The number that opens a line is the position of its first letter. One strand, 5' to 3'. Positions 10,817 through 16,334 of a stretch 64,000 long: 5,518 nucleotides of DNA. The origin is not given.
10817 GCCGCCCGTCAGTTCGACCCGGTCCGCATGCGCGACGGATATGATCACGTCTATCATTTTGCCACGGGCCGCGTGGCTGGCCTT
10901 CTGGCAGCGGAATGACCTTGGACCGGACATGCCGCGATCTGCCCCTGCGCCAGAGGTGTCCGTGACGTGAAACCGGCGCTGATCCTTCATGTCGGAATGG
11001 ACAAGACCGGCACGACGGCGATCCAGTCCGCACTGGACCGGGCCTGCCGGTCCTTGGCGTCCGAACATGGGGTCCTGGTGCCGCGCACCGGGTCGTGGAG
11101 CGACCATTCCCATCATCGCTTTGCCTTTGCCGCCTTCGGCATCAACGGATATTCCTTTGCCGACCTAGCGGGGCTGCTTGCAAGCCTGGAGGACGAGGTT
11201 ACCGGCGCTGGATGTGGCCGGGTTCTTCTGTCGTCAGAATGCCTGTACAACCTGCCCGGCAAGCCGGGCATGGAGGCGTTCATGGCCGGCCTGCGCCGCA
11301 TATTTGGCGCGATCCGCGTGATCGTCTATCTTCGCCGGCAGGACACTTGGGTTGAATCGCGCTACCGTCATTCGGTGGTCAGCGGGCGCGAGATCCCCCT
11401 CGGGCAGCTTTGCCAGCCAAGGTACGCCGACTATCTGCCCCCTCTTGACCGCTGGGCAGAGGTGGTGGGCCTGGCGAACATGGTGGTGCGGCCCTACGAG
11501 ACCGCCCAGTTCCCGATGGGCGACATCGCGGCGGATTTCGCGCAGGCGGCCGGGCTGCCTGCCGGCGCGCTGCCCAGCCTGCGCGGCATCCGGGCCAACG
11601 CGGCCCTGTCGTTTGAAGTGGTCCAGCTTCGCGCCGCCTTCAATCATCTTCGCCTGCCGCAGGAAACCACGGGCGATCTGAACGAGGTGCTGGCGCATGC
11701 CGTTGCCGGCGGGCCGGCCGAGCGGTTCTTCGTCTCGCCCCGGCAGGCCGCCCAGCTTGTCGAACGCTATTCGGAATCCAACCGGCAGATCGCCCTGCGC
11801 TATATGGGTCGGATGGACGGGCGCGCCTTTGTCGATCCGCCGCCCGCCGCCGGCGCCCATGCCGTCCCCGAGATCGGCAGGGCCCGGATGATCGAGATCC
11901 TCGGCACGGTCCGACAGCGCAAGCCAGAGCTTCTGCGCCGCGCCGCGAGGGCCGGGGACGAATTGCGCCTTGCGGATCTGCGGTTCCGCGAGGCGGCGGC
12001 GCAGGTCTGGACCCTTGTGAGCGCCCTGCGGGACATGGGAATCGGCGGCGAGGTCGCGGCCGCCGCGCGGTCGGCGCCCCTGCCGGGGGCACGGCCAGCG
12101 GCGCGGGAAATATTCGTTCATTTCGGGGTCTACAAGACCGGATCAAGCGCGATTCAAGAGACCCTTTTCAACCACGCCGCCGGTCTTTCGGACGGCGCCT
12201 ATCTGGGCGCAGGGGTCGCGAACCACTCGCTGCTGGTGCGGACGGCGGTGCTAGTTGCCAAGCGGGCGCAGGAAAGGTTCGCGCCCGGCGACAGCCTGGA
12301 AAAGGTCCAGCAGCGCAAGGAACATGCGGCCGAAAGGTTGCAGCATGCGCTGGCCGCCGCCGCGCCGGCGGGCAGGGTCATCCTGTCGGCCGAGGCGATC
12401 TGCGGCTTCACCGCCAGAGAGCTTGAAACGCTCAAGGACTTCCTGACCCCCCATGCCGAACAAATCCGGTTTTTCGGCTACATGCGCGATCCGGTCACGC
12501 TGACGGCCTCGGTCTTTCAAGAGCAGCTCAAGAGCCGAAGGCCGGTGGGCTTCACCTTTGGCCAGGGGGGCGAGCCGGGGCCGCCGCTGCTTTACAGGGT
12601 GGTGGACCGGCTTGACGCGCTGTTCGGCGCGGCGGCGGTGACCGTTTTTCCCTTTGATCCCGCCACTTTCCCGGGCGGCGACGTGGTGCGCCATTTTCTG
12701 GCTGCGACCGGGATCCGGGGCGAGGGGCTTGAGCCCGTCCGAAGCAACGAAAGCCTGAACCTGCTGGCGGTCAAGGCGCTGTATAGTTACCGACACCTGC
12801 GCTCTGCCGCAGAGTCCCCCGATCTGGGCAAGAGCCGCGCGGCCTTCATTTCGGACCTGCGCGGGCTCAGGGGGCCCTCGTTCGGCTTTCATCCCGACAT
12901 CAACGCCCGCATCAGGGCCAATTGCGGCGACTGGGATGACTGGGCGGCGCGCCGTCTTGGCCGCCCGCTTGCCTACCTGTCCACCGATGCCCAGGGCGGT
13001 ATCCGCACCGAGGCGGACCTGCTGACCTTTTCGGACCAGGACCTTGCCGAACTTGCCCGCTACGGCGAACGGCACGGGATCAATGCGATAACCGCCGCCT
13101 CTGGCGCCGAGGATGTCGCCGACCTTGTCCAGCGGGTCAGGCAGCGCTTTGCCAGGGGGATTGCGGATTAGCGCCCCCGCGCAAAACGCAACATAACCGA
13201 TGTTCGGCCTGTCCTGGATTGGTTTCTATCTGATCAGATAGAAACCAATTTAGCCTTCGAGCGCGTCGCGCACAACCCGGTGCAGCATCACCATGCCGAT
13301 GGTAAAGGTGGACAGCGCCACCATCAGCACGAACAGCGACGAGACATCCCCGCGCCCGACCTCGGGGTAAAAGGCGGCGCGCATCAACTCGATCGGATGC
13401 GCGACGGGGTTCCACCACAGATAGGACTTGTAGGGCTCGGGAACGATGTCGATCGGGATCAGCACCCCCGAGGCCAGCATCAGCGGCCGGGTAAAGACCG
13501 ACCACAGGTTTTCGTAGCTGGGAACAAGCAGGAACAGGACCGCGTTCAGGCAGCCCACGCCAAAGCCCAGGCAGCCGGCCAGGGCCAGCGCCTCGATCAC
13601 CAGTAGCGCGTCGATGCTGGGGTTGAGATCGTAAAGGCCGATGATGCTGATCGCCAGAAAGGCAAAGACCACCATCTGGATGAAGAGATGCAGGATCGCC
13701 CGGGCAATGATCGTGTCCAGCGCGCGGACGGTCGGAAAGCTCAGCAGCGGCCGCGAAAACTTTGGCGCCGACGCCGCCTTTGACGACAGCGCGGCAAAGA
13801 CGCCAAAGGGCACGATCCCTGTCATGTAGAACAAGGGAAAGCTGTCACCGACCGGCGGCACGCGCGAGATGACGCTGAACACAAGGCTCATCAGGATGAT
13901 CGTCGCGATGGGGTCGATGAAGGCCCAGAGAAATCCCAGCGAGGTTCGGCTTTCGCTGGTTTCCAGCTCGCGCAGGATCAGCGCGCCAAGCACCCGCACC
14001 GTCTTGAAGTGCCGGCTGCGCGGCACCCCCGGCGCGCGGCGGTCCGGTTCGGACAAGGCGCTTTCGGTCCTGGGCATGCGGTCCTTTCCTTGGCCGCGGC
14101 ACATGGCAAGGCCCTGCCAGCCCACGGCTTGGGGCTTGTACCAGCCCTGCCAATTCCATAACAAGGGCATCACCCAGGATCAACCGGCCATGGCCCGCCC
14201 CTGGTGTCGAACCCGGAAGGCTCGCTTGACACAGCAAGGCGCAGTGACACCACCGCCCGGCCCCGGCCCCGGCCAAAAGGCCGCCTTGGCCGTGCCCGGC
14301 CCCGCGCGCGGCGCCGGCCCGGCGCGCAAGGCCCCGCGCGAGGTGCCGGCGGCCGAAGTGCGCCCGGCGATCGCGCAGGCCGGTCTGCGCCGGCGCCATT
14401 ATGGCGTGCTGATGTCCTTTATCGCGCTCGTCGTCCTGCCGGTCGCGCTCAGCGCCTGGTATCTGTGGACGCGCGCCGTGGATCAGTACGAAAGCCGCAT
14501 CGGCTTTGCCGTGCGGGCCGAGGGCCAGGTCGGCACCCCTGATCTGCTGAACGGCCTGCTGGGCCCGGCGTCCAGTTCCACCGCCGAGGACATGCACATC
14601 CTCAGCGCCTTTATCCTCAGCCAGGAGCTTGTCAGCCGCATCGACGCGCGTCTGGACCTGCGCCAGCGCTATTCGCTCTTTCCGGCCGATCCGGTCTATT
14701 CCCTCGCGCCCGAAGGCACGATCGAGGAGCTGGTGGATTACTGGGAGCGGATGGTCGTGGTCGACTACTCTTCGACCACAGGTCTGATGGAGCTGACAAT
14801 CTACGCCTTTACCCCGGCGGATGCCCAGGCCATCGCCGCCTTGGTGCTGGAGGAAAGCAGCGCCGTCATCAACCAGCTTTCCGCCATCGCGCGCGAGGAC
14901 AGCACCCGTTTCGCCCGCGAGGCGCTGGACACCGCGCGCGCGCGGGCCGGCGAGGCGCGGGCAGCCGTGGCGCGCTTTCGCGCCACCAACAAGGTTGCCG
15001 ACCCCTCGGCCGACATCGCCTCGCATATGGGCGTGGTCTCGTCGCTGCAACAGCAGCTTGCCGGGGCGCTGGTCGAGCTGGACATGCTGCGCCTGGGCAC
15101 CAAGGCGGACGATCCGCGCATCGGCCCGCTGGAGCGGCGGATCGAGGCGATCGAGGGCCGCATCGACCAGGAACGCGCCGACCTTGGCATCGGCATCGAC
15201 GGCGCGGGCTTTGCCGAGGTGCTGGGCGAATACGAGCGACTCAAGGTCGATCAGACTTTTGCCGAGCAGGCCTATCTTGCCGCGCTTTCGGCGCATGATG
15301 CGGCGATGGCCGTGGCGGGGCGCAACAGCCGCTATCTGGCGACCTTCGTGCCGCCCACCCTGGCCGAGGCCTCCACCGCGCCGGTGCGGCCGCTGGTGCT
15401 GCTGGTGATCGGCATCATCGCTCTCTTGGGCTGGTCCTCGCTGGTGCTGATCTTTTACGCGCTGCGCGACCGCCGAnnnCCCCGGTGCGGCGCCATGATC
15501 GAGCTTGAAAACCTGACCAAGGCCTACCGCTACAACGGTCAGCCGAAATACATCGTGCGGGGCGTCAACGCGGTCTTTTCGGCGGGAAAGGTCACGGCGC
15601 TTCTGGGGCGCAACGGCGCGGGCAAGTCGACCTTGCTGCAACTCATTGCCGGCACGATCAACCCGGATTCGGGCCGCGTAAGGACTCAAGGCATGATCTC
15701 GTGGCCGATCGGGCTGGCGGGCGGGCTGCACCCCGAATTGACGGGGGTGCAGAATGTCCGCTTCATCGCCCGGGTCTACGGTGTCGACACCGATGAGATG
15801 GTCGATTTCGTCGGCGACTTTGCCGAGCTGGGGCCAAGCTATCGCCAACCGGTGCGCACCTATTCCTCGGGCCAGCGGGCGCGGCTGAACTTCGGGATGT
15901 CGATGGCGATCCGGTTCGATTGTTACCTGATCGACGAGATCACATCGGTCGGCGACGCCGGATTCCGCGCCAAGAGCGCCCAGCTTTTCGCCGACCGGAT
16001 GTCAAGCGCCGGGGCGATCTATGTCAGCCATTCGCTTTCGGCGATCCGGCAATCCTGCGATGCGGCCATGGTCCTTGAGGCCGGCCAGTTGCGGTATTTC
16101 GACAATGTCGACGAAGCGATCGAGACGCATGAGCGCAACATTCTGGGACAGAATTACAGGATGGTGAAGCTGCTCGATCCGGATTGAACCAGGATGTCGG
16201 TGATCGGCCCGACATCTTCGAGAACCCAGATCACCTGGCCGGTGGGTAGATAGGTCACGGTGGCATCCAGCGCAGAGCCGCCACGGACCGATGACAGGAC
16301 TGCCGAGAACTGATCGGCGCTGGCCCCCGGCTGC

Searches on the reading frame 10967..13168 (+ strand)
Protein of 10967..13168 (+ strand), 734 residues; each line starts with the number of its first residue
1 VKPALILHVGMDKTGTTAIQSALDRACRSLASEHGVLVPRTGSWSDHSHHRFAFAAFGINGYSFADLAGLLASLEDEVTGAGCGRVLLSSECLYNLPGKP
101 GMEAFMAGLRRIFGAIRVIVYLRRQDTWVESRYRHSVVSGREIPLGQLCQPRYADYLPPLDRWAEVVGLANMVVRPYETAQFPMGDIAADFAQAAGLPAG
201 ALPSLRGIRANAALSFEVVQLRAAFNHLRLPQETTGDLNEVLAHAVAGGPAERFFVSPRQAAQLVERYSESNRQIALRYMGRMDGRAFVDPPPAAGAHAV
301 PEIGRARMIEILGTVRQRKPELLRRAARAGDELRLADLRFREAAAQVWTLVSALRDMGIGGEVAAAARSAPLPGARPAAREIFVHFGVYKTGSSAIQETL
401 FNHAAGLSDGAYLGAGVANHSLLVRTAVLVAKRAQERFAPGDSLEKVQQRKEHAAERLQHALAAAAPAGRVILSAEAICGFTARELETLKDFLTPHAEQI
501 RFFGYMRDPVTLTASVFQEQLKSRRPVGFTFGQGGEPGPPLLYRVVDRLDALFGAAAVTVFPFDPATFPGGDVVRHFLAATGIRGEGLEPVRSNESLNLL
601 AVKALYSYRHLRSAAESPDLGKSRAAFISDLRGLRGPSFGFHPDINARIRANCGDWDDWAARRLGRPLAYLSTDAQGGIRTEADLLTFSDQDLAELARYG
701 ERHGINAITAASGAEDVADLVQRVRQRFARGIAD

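Call 9: search_protein_families(library=pfam, proteins=[window:10967-13168:+], max_evalue=0.001)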
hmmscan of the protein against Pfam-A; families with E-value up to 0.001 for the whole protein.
window:10967-13168:+ (734 aa): 0 families

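Call 54: search_protein_families(library=ncbifam, proteins=[window:10967-13168:+], max_evalue=0.01)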
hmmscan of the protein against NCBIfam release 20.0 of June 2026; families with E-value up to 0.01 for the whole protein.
window:10967-13168:+ (734 aa): 0 families

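Call 87: search_protein_families(library=phrogs, proteins=[window:10967-13168:+], max_evalue=0.001)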
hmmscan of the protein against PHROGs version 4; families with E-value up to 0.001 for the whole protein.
window:10967-13168:+ (734 aa): 0 families

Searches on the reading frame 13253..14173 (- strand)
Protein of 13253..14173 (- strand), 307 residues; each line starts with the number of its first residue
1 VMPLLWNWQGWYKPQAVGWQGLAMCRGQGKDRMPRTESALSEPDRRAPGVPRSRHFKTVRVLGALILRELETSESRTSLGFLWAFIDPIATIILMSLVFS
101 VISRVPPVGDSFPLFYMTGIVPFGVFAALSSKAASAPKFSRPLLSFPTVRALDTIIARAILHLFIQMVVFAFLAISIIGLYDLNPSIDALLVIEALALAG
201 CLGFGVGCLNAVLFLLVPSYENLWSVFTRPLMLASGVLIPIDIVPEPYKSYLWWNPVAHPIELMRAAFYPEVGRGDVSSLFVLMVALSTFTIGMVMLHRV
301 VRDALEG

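Call 9: search_protein_families(library=pfam, proteins=[window:13253-14173:-], max_evalue=0.001)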
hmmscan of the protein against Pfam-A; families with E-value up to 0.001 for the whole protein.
window:13253-14173:- (307 aa): 1 family
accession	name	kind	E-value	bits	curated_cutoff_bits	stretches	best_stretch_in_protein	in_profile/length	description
PF01061.29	ABC2_membrane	-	1.7e-16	60.9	26.9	1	63-269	4-211/211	ABC-2 type transporter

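Call 54: search_protein_families(library=ncbifam, proteins=[window:13253-14173:-], max_evalue=0.01)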
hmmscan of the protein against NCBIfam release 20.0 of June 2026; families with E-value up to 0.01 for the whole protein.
window:13253-14173:- (307 aa): 2 families
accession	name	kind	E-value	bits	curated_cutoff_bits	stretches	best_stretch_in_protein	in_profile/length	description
NF050053.1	CapPschTportKpsM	equivalog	4.4e-26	92.4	300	1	60-298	3-248/257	capsule polysaccharide transporter KpsM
NF011723.0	PRK15176.1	equivalog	7.6e-08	32.4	297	1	64-295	23-254/264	Vi polysaccharide ABC transporter inner membrane protein VexB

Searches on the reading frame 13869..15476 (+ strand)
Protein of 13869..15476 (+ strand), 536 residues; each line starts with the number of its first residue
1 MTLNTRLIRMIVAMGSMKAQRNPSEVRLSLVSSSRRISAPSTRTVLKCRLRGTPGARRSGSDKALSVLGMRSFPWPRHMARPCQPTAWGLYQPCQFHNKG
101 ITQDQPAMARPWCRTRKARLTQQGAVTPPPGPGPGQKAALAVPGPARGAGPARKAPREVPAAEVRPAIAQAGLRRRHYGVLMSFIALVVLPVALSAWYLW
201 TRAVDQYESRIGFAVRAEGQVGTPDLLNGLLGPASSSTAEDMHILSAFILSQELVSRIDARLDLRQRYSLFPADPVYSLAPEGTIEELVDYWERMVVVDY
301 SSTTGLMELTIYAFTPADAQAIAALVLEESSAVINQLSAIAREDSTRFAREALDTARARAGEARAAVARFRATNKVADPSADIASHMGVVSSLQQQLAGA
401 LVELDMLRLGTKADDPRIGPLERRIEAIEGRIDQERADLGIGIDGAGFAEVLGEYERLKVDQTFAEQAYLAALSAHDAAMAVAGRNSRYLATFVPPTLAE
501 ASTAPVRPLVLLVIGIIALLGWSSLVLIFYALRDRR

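Call 9: search_protein_families(library=pfam, proteins=[window:13869-15476:+], max_evalue=0.001)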
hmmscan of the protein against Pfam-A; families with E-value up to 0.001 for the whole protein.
window:13869-15476:+ (536 aa): 0 families

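Call 54: search_protein_families(library=ncbifam, proteins=[window:13869-15476:+], max_evalue=0.01)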
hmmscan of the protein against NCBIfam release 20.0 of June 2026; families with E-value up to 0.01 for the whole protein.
window:13869-15476:+ (536 aa): 3 families
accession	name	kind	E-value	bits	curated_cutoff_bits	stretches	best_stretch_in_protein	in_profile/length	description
TIGR01010.1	BexC_CtrB_KpsE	subfamily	2.9e-57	194.4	437.5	1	184-536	7-361/362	polysaccharide export inner-membrane protein, BexC/CtrB/KpsE family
NF011725.0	PRK15178.1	equivalog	1.9e-14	53.6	905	1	181-504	84-401/434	Vi polysaccharide ABC transporter inner membrane protein VexD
TIGR03007.1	pepcterm_ChnLen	equivalog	0.00065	18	278.85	0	181-404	16-220/498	XrtA system polysaccharide chain length determinant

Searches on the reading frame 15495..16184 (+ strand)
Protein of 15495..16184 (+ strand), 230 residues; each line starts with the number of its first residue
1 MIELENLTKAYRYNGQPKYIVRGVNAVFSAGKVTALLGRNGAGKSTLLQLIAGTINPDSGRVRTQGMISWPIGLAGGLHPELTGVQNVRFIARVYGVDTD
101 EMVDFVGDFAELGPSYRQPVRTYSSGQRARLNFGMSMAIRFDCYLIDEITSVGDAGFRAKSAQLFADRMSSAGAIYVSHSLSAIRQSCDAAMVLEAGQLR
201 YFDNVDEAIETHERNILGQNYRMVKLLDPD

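Call 10: search_protein_families(library=pfam, proteins=[window:15495-16184:+], max_evalue=0.001)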
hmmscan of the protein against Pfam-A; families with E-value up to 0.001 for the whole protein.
window:15495-16184:+ (230 aa): 4 families
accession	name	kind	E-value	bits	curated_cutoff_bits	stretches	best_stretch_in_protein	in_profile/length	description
PF00005.33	ABC_tran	-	4.6e-16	60.1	25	1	22-151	2-137/137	ABC transporter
PF13304.12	AAA_21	-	0.00027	21.6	27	1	33-52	1-20/304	AAA domain, putative AbiEii toxin, Type IV TA system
PF13476.12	AAA_23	-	0.00075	20.6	27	0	28-59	17-47/201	AAA domain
PF13555.12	AAA_29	-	0.00075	19.6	27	0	28-48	19-39/61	P-loop containing region of AAA domain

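Call 54: search_protein_families(library=ncbifam, proteins=[window:15495-16184:+], max_evalue=0.01)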
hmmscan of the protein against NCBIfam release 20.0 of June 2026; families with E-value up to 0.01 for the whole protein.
window:15495-16184:+ (230 aa): 183 families (the best 25 are shown)
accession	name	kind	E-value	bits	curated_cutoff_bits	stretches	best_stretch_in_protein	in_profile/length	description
NF010065.0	PRK13545.1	equivalog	2.2e-35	122.4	538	1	13-217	32-238/549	teichoic acids export protein ATP-binding subunit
NF010066.0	PRK13546.1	equivalog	1e-34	120.2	320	1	26-215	45-237/264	teichoic acids export ABC transporter ATP-binding subunit TagH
NF050108.1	galactan_ABC_ATP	equivalog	1.6e-32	112.6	400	1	22-213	46-241/244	galactan export ABC transporter ATP-binding subunit Wzt/RfbE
TIGR01188.1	drrA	subfamily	8.3e-23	81.1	312.45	1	21-209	9-212/302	daunorubicin resistance ABC transporter, ATP-binding protein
NF011724.0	PRK15177.1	equivalog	1.8e-19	70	313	1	4-213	4-213/231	Vi polysaccharide ABC transporter ATP-binding protein VexC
TIGR03873.1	F420-0_ABC_ATP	hypoth_equivalog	2.8e-18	66.1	372.4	1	18-66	14-62/256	putative F420-0 ABC transporter ATP-binding protein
TIGR04520.1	ECF_ATPase_1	equivalog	3.9e-18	65.8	315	2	2-67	1-64/269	energy-coupling factor transporter ATPase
NF040873.1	AztA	equivalog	3.9e-18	65.7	220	1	18-66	5-53/191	zinc ABC transporter ATP-binding protein AztA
TIGR04521.1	ECF_ATPase_2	equivalog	1.1e-17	64.1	330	2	2-67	1-67/279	energy-coupling factor transporter ATPase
TIGR01189.1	ccmA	equivalog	1.8e-17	63.6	131.6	1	18-177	13-182/198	heme ABC exporter ATP-binding protein CcmA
NF000355.4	ribo_prot_ABC_F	equivalog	3.7e-17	62.3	380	1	13-203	10-196/499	ribosomal protection-like ABC-F family protein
TIGR01166.1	cbiO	subfamily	7.2e-17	61.5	211.8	1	20-66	7-53/190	cobalt ABC transporter, ATP-binding protein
TIGR03864.1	PQQ_ABC_ATP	hypoth_equivalog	8.7e-17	61.3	302.25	2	4-67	4-63/236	ABC transporter, ATP-binding subunit, PQQ-dependent alcohol dehydrogenase system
TIGR03740.1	galliderm_ABC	subfamily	1.8e-16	60.5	309.75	1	3-208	2-211/223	lantibiotic protection ABC transporter ATP-binding subunit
TIGR03796.1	NHLM_micro_ABC1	equivalog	2e-16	59.4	853.3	2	2-67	478-541/710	NHLP family bacteriocin export ABC transporter peptidase/permease/ATPase subunit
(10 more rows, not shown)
